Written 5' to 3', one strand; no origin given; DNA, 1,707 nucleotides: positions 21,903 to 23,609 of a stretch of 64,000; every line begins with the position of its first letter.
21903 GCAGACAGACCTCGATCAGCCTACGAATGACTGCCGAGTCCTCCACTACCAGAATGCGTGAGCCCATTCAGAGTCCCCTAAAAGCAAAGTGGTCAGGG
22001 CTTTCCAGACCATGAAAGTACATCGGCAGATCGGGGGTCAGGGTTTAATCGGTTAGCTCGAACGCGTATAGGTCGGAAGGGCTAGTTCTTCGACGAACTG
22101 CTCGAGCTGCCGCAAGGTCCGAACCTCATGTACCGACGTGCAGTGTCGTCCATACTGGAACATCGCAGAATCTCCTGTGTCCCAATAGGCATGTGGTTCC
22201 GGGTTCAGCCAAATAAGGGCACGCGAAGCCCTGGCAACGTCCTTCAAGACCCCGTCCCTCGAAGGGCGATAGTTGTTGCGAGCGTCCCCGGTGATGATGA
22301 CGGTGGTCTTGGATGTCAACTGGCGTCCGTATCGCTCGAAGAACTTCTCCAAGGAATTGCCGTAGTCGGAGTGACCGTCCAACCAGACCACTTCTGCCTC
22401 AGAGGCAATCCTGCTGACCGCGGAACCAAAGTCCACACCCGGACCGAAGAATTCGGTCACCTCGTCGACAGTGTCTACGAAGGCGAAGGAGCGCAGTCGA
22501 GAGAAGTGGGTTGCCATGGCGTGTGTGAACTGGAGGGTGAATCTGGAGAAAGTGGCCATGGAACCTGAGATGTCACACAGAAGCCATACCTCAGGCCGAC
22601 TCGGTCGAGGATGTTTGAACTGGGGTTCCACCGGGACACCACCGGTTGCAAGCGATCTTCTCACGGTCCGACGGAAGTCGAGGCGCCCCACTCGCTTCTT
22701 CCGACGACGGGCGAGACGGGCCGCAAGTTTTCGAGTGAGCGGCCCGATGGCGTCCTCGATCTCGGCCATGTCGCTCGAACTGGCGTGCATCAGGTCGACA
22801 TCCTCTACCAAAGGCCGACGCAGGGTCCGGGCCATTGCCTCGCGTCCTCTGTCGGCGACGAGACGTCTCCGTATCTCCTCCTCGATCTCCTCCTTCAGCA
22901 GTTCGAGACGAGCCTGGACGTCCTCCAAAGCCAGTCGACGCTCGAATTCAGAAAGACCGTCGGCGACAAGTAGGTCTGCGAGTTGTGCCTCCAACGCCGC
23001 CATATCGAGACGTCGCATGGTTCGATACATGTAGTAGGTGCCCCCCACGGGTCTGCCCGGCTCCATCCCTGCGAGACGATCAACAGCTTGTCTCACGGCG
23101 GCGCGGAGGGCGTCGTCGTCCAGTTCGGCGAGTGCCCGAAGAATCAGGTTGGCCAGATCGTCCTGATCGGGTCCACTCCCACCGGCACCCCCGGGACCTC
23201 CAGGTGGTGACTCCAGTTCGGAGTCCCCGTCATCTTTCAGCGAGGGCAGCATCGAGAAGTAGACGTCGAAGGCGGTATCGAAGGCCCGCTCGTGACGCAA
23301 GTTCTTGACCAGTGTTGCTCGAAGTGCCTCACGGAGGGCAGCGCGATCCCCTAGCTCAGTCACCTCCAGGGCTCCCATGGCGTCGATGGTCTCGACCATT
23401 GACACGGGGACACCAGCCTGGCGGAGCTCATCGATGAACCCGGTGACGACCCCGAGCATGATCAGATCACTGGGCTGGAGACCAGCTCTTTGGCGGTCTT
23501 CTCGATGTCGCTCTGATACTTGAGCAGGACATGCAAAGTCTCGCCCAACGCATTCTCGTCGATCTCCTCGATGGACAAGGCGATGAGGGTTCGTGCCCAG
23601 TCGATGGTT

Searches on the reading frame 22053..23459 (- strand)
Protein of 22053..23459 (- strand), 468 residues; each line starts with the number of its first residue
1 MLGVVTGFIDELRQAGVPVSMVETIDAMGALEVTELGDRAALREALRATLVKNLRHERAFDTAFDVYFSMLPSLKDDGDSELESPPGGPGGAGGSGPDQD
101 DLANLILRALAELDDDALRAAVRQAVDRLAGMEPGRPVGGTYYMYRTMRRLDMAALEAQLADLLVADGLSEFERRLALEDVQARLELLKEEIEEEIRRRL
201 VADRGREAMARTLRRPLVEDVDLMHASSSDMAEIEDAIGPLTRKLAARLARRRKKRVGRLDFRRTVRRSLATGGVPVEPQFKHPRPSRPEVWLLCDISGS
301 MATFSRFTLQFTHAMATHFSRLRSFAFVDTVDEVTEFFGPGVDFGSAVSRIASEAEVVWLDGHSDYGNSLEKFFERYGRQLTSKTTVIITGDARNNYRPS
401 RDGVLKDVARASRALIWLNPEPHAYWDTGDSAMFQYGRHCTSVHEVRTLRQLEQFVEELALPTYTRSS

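Call 92: list_cluster_members(proteins=[window:22053-23459:-, window:29811-31352:-, window:25847-27766:+, window:17419-18468:+, window:8798-9925:+])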
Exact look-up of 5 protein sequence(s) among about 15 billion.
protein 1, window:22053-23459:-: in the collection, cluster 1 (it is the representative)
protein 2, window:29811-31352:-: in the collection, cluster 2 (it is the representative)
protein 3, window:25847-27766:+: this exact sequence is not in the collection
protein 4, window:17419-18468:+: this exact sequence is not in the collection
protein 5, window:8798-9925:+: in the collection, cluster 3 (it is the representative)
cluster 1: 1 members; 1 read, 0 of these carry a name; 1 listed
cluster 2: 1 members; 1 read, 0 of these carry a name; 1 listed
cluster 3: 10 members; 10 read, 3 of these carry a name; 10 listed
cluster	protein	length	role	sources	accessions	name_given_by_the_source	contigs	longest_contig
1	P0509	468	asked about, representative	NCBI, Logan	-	-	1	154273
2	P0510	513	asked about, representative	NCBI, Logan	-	-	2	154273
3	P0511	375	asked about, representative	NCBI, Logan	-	-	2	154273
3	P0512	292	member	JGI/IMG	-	integrase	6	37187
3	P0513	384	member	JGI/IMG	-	integrase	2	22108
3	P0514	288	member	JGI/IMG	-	integrase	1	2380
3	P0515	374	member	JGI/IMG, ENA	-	-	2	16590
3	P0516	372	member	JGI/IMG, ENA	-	-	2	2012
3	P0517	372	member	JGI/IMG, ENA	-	-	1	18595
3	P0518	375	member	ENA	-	-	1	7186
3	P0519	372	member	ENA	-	-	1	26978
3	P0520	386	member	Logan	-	-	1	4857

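Call 93: find_encoding_contigs(protein=P0519, flank=8000, max_places=2)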
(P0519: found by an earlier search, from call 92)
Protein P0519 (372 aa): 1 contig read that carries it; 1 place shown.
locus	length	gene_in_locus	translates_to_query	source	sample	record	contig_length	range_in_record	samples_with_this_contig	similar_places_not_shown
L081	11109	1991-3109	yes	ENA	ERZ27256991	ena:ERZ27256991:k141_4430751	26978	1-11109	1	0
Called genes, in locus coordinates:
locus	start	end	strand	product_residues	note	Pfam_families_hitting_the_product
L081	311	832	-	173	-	PF02810:SEC-C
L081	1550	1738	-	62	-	-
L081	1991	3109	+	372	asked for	PF26003:Integrase_N_phage, PF14659:Phage_int_SAM_3, PF00589:Phage_integrase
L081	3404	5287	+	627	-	PF07730:HisKA_3, PF02518:HATPase_c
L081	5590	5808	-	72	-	-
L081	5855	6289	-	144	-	-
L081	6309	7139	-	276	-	PF02517:Rce1-like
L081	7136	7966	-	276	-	PF02517:Rce1-like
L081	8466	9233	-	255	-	PF00561:Abhydrolase_1, PF12146:Hydrolase_4, PF12697:Abhydrolase_6, PF03096:Ndr (faint), PF00561:Abhydrolase_1 (weak), PF08386:Abhydrolase_4 (weak)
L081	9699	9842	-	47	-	-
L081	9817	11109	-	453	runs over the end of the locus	PF24303:DUF7485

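Call 94: find_encoding_contigs(protein=P0513, flank=8000, max_places=2)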
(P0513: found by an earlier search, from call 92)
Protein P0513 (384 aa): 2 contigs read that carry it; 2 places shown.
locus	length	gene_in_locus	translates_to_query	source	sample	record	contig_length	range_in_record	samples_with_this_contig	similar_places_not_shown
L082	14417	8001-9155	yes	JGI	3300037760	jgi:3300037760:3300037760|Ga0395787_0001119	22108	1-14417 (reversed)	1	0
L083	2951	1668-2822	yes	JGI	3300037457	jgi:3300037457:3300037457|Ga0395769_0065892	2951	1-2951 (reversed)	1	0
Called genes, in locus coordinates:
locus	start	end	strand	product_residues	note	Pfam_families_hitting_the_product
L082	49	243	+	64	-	-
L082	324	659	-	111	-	PF13744:HTH_37 (weak), PF13560:HTH_31 (weak), PF01381:HTH_3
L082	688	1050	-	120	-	PF05973:Gp49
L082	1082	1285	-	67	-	-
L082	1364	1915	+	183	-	PF04542:Sigma70_r2, PF07638:Sigma70_ECF, PF08281:Sigma70_r4_2, PF04297:UPF0122 (weak), PF04545:Sigma70_r4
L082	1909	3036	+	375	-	-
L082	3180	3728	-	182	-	-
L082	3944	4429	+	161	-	-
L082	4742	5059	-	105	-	-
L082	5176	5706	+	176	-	-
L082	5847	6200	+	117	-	-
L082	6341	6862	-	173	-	PF02810:SEC-C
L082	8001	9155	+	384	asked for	PF26003:Integrase_N_phage, PF14659:Phage_int_SAM_3, PF00589:Phage_integrase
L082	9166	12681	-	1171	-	-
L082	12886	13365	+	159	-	-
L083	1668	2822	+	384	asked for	PF26003:Integrase_N_phage, PF14659:Phage_int_SAM_3, PF00589:Phage_integrase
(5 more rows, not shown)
